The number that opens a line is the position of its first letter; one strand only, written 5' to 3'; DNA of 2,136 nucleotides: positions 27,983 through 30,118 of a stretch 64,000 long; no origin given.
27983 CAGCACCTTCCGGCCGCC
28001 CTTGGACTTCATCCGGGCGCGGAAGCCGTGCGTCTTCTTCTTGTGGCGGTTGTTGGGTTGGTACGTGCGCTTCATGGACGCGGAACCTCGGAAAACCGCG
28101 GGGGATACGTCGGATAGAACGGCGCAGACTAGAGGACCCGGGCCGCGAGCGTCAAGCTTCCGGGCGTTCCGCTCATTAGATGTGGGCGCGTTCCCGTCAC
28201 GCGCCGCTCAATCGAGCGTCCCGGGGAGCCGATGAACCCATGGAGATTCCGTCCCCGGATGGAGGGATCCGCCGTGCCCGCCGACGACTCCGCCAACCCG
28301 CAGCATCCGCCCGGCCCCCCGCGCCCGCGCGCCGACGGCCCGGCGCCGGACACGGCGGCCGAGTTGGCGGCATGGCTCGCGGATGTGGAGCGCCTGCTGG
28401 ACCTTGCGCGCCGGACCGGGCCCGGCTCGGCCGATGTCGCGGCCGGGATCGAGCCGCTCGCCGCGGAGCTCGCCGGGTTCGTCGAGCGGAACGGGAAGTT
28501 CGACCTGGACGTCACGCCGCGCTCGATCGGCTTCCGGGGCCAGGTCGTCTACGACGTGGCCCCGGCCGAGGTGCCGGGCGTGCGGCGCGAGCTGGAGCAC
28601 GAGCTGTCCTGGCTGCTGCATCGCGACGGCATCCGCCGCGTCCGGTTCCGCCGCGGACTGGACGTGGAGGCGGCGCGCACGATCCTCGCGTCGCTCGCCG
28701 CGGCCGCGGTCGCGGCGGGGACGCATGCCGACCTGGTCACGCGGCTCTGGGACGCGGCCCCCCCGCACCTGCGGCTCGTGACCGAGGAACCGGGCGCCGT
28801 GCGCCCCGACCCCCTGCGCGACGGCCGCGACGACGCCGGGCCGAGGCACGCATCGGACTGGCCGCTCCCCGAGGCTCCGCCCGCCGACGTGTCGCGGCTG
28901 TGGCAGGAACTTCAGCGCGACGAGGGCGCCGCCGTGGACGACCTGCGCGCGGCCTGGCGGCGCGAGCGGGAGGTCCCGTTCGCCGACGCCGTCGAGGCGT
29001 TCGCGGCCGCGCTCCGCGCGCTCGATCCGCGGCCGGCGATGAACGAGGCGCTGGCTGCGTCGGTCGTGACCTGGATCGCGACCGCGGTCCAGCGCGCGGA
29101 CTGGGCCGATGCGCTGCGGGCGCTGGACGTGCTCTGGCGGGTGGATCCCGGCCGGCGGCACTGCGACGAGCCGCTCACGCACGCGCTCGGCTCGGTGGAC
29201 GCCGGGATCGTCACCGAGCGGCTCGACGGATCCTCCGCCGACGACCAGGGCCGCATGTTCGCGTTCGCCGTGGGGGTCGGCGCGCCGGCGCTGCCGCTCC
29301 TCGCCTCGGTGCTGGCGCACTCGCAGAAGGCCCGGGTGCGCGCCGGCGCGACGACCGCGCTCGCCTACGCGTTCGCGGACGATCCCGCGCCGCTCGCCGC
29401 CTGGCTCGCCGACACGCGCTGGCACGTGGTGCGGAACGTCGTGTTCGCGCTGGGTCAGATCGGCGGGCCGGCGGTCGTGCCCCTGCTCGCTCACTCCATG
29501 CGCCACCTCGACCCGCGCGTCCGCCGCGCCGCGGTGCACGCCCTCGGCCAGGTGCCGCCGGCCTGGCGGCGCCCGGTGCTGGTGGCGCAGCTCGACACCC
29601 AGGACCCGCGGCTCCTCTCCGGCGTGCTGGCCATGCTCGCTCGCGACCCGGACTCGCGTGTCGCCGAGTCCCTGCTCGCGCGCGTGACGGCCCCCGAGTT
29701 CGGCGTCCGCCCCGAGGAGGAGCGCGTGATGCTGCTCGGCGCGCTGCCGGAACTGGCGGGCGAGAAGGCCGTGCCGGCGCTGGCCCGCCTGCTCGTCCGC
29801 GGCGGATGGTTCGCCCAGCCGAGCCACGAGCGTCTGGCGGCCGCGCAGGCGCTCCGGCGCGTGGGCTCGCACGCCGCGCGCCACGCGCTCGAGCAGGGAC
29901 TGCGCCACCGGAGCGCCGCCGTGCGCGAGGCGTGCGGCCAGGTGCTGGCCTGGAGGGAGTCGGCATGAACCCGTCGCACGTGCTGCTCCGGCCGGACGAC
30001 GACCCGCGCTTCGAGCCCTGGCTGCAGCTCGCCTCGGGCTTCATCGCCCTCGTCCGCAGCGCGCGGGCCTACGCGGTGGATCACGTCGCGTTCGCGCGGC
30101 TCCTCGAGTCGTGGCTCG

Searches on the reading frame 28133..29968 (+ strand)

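Call 75: search_protein_families(library=pfam, proteins=[window:28133-29968:+], max_evalue=0.00001)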
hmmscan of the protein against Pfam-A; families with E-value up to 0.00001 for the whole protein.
window:28133-29968:+ (611 aa): 2 families
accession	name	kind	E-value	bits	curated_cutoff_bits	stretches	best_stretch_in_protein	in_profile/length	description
PF13646.12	HEAT_2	-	1.4e-14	54.5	27.7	1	388-472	2-88/88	HEAT repeats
PF02985.28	HEAT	-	5.8e-10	38.9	23.5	0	448-473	1-26/31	HEAT repeat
